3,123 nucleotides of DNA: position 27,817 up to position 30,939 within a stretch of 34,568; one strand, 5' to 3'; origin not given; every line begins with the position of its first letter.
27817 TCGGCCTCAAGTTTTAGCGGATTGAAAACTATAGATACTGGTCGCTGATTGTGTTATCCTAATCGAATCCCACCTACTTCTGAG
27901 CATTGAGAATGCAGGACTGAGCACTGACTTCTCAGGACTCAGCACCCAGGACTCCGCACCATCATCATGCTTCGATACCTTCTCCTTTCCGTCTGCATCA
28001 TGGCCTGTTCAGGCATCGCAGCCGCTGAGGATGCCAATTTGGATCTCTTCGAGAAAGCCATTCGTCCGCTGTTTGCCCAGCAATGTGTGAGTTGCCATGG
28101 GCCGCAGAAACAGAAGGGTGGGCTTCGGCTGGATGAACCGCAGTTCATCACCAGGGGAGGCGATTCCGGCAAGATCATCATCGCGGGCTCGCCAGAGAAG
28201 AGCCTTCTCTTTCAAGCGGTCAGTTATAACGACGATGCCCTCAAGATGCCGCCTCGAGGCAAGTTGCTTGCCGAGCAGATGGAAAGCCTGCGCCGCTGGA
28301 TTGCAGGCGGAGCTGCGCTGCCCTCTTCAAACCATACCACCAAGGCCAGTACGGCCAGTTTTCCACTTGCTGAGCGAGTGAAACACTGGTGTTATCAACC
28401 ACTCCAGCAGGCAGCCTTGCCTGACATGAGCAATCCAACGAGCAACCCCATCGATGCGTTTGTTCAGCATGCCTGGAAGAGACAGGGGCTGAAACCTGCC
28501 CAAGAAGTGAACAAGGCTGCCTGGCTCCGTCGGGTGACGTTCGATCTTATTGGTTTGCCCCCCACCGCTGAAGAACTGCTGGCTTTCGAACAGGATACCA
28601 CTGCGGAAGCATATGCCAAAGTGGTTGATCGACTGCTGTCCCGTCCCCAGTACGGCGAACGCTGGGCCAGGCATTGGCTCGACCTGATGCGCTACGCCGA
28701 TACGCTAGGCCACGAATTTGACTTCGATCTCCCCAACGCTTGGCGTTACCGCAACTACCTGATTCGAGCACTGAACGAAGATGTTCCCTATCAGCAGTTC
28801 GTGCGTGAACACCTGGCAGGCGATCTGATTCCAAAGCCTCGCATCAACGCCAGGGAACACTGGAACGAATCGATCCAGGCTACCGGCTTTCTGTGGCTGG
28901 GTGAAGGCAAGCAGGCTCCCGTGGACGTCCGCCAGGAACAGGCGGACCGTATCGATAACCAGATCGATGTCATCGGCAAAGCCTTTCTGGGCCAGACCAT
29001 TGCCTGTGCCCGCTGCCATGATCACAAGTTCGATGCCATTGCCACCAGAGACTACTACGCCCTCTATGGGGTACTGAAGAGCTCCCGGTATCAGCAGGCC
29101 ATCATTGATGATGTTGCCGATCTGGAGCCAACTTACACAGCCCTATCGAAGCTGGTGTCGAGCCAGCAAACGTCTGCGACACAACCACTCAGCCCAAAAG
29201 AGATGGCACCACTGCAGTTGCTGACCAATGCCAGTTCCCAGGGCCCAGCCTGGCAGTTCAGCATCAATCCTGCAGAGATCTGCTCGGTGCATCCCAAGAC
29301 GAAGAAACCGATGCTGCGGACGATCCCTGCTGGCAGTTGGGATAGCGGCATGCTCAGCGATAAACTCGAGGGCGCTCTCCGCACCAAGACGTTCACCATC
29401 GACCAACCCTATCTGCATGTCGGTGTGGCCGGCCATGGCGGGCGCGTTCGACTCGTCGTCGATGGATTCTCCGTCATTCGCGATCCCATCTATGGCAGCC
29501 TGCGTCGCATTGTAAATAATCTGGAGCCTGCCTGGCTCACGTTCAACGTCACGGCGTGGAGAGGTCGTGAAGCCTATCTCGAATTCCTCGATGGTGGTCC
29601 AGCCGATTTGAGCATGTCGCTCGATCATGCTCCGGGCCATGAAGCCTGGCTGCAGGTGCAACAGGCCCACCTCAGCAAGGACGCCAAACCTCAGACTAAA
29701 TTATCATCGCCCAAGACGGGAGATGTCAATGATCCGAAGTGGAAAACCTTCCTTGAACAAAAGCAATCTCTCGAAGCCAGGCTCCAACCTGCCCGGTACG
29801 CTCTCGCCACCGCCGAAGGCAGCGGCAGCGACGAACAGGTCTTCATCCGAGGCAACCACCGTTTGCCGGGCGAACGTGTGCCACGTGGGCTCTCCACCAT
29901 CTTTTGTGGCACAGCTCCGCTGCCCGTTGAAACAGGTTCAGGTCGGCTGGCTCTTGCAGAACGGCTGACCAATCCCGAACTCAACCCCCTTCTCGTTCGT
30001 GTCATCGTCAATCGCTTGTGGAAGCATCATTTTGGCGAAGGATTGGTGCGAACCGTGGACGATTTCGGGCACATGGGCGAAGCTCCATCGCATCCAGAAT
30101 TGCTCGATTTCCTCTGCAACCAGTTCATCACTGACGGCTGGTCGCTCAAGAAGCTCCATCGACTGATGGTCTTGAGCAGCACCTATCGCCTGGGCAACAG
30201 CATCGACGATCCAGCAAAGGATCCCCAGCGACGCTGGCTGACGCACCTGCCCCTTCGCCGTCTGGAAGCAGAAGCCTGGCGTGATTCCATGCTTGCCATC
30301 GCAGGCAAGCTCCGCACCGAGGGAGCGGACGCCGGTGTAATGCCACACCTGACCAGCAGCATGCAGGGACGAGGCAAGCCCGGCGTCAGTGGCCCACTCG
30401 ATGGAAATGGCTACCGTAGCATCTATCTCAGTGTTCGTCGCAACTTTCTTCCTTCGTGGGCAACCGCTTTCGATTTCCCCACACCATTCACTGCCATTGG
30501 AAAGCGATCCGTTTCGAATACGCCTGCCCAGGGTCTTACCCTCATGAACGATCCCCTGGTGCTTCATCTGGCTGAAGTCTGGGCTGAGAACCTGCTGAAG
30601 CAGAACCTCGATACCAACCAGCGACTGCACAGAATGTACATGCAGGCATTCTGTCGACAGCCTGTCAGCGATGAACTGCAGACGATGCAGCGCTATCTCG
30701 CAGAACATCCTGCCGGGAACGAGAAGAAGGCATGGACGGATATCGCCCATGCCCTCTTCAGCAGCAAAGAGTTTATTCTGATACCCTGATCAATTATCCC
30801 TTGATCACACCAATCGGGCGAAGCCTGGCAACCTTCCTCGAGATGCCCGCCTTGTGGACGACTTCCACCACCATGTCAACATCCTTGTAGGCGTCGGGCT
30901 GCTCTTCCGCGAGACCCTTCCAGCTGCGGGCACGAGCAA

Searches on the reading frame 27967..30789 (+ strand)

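Call 9: search_protein_families(library=pfam, proteins=[window:27967-30789:+], max_evalue=0.00001)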
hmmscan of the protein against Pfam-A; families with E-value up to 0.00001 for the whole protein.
window:27967-30789:+ (940 aa): 3 families
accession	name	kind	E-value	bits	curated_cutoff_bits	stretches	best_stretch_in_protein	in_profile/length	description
PF07583.16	PSCyt2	-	4.9e-79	265.6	29.8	1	161-374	1-208/209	Protein of unknown function (DUF1549)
PF07587.16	PSD1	-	1.2e-76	257.8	28.5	1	659-911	1-244/244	Protein of unknown function (DUF1553)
PF07635.16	PSCyt1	-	5.1e-17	62.7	22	1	40-98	1-59/59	Planctomycete cytochrome C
